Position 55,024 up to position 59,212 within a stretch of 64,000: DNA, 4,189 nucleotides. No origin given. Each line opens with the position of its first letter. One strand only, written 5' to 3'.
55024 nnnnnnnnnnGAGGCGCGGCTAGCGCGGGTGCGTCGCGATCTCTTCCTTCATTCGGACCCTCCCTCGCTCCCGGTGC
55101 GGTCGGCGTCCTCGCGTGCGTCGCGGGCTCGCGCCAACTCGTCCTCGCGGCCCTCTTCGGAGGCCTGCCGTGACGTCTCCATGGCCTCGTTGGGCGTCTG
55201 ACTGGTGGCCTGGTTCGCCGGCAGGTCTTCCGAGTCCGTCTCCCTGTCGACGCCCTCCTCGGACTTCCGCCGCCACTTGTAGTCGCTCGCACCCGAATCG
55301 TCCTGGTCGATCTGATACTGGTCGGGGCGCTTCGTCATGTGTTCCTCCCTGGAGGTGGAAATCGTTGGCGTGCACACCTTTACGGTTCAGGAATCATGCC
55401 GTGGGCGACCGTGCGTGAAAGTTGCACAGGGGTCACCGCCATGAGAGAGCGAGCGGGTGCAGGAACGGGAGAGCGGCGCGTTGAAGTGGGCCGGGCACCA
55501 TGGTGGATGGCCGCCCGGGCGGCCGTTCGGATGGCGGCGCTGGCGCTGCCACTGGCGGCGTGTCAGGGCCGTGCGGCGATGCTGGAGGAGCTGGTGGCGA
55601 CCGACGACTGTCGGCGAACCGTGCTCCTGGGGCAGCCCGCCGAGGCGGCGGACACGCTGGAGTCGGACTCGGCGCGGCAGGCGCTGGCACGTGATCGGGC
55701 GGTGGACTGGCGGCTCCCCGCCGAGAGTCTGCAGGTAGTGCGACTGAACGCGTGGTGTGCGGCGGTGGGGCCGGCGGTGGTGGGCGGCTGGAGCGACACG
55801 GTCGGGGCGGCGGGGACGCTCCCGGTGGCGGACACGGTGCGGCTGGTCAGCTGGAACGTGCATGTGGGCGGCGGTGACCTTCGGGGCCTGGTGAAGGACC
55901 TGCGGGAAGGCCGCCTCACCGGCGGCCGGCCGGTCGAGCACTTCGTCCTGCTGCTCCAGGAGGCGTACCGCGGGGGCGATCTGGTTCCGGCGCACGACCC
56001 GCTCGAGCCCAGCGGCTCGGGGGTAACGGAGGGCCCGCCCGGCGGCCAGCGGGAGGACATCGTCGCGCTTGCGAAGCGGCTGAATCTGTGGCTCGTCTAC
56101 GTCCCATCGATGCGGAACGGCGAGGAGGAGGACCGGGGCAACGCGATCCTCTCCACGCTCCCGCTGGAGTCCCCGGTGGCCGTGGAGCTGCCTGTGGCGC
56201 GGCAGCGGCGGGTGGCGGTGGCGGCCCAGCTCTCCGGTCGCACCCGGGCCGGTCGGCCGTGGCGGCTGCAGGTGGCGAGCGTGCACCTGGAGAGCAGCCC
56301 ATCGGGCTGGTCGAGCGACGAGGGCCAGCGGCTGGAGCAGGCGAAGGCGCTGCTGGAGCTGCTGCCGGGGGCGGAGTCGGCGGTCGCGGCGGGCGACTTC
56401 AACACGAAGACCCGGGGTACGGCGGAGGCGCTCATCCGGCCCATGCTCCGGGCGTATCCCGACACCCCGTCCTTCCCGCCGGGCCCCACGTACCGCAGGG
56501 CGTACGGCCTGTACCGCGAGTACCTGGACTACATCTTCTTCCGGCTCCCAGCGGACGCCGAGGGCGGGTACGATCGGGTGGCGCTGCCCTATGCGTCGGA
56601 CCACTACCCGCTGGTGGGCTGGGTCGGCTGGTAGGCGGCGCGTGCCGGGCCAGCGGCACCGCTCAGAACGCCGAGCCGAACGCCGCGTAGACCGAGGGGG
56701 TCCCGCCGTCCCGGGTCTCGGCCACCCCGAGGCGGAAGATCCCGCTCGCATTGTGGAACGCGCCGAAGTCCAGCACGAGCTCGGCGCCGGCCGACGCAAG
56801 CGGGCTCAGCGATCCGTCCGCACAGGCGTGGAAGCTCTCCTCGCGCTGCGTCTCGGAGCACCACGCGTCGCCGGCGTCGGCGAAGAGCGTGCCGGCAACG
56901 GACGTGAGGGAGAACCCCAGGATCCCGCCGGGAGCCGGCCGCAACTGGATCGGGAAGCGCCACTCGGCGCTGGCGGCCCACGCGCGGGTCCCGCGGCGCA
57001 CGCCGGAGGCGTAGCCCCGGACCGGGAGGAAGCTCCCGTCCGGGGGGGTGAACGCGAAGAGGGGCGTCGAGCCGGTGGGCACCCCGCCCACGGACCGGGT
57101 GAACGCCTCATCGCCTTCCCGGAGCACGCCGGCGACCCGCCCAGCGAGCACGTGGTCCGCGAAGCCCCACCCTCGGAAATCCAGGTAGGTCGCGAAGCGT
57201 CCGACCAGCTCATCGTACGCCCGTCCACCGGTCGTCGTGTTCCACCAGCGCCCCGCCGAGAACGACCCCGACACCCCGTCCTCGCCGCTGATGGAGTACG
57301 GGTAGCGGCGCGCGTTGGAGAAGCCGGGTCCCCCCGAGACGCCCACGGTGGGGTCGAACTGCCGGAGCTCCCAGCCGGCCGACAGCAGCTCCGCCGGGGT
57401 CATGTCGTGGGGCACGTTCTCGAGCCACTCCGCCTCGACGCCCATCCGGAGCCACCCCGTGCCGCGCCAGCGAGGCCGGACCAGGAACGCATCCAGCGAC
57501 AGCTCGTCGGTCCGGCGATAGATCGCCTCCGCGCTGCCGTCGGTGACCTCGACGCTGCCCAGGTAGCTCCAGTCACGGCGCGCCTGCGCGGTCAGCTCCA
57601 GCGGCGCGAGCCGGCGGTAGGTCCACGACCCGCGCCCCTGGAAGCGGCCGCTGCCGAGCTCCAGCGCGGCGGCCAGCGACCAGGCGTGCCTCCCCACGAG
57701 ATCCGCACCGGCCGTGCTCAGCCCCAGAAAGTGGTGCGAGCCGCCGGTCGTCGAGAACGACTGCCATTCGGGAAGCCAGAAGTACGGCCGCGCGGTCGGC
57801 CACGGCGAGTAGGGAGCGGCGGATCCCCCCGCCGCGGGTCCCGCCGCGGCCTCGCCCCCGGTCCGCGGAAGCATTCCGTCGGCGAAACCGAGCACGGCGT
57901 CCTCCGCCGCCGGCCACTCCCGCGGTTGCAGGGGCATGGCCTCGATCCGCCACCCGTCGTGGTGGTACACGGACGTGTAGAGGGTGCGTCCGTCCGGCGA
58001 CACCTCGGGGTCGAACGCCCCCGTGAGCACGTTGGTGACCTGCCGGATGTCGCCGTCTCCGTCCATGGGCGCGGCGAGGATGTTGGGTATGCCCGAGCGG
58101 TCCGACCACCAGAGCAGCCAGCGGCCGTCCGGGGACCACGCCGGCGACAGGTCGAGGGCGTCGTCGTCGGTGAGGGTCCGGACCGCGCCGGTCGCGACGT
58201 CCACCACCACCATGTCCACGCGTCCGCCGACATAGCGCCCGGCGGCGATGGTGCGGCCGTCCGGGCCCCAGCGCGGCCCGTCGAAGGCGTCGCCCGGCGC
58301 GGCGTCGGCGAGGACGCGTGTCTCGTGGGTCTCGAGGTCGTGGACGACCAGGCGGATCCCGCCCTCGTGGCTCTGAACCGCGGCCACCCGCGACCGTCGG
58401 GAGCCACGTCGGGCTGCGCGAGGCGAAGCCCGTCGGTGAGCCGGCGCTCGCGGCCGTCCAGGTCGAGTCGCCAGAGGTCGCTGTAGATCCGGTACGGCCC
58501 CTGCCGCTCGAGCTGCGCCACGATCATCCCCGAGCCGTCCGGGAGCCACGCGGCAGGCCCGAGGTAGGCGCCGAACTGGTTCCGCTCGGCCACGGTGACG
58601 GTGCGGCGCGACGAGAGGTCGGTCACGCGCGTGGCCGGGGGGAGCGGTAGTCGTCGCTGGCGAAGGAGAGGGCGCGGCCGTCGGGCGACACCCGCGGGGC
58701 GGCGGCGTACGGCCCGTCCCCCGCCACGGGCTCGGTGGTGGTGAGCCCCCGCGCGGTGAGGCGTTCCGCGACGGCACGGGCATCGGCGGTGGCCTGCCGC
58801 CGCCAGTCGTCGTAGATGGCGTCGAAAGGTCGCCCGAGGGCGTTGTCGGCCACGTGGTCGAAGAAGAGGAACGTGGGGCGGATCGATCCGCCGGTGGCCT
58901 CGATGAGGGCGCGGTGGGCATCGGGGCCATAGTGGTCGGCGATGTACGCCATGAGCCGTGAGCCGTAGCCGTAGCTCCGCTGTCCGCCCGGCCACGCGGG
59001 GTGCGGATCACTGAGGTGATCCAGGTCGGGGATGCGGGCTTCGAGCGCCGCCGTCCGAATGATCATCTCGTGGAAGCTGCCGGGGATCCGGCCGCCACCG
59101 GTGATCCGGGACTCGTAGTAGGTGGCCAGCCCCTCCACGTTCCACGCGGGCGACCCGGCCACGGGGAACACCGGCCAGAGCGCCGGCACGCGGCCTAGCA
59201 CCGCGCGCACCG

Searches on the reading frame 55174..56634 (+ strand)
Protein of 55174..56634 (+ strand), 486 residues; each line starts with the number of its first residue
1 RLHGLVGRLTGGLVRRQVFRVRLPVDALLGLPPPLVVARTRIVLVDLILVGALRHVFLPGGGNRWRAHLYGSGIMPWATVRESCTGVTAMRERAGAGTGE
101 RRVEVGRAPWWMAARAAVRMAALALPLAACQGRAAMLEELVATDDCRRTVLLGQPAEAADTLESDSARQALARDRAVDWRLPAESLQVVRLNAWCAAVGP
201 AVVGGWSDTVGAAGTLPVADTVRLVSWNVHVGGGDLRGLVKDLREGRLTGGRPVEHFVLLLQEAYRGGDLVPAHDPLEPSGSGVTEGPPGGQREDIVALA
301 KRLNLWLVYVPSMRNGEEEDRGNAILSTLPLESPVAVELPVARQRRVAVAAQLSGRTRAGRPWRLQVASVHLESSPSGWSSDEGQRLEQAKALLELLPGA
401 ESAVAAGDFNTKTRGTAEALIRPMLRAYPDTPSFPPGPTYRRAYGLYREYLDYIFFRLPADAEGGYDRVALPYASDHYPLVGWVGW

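Call 53: search_protein_families(library=pfam, proteins=[window:55174-56634:+], max_evalue=0.0001)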
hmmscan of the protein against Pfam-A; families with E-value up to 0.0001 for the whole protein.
window:55174-56634:+ (486 aa): 1 family
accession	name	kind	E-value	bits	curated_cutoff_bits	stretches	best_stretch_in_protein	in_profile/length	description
PF03372.29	Exo_endo_phos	-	2.6e-13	50.7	24.5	1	225-477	1-225/225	Endonuclease/Exonuclease/phosphatase family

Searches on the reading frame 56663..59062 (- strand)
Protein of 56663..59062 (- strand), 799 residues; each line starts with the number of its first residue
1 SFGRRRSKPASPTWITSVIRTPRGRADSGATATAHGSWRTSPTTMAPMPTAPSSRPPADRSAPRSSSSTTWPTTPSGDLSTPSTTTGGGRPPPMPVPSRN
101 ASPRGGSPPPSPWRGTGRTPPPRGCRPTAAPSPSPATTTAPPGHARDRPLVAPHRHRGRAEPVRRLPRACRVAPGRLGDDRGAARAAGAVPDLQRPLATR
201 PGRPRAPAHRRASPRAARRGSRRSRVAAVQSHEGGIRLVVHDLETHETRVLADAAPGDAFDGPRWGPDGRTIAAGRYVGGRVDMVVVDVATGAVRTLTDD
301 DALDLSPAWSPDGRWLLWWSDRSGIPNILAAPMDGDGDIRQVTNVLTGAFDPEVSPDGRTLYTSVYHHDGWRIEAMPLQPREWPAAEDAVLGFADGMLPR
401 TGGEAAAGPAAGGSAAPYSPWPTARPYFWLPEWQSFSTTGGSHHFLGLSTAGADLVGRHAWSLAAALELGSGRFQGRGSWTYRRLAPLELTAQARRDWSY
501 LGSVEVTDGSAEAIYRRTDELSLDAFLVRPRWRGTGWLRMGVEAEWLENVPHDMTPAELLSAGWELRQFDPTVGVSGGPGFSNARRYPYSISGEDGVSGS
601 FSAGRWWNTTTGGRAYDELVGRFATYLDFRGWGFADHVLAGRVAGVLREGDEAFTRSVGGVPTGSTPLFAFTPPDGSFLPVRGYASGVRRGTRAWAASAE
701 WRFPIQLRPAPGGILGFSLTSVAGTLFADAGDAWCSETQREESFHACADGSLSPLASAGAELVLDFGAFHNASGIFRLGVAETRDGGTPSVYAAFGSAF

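Call 53: search_protein_families(library=pfam, proteins=[window:56663-59062:-], max_evalue=0.0001)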
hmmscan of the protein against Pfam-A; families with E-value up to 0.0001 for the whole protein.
window:56663-59062:- (799 aa): 1 family
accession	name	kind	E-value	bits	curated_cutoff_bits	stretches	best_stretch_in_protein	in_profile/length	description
PF07676.18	PD40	-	1e-09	38.5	20.9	1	295-328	2-36/38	WD40-like Beta Propeller Repeat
